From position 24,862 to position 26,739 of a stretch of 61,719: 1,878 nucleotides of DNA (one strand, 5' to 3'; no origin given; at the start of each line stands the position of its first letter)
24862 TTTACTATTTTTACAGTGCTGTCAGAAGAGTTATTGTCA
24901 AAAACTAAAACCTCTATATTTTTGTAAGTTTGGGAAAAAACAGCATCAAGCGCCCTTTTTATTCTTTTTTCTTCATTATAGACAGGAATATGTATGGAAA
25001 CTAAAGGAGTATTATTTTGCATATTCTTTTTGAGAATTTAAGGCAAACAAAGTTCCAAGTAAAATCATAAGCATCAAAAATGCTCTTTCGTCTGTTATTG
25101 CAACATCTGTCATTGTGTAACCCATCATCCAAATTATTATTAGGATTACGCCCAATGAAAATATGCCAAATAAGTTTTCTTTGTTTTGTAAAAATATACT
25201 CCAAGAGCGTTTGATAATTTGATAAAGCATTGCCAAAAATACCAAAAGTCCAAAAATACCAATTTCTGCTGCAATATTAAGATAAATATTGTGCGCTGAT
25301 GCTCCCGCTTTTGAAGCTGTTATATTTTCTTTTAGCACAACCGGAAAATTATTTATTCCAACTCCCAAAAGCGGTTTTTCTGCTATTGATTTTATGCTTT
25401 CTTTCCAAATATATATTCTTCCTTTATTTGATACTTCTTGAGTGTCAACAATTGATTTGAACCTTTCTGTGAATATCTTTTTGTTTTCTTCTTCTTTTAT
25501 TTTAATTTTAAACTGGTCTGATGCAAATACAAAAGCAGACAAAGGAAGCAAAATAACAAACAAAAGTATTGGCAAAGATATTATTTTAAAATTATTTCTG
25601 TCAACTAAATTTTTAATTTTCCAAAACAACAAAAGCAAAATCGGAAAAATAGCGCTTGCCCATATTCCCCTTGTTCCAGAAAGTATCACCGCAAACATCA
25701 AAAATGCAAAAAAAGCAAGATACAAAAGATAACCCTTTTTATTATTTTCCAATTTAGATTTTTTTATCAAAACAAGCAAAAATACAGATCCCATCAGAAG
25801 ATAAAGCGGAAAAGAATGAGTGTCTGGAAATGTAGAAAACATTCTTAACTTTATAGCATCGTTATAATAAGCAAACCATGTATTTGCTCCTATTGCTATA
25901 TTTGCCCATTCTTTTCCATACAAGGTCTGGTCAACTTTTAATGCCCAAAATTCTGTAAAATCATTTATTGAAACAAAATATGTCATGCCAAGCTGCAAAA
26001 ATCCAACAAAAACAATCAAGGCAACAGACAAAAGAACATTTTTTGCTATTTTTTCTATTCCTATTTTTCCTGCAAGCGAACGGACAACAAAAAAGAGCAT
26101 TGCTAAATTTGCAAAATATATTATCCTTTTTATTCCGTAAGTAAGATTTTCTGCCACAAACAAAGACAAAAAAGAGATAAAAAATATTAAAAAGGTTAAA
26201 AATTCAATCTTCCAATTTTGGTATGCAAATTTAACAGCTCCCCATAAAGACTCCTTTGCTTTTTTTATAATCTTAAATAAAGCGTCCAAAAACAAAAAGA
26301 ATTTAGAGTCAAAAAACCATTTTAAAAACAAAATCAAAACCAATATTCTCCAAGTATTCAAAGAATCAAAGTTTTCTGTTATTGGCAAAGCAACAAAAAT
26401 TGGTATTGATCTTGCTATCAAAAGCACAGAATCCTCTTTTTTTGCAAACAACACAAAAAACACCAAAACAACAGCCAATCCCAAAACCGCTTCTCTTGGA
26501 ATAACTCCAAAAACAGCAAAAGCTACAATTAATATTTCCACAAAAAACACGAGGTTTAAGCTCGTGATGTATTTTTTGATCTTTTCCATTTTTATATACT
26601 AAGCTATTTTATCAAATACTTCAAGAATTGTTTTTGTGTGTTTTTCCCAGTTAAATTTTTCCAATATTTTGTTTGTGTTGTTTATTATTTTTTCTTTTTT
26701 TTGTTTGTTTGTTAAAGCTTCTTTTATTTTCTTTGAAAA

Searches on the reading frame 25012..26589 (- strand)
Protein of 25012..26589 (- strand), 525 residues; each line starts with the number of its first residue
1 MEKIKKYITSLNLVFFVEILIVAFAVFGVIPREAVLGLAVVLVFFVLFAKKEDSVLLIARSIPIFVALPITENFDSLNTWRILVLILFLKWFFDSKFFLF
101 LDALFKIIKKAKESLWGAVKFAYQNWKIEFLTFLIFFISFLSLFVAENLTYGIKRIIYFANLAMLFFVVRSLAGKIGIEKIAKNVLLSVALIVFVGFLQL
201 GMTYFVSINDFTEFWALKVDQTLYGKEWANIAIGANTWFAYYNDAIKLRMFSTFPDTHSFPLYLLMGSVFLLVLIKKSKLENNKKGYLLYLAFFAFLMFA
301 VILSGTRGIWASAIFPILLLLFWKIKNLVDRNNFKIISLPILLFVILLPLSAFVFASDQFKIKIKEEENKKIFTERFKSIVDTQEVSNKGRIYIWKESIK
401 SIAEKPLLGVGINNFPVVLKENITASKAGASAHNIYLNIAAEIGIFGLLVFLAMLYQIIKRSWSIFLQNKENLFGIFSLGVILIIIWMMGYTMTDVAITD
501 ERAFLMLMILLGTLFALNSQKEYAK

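Call 80: search_protein_families(library=ncbifam, proteins=[window:25012-26589:-], max_evalue=1e-10)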
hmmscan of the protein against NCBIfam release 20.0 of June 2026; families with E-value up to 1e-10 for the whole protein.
window:25012-26589:- (525 aa): 1 family
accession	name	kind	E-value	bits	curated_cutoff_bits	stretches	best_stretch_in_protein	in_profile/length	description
TIGR00947.1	2A73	equivalog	2.2e-11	43.4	366.4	1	298-496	209-401/425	IctB family putative bicarbonate transporter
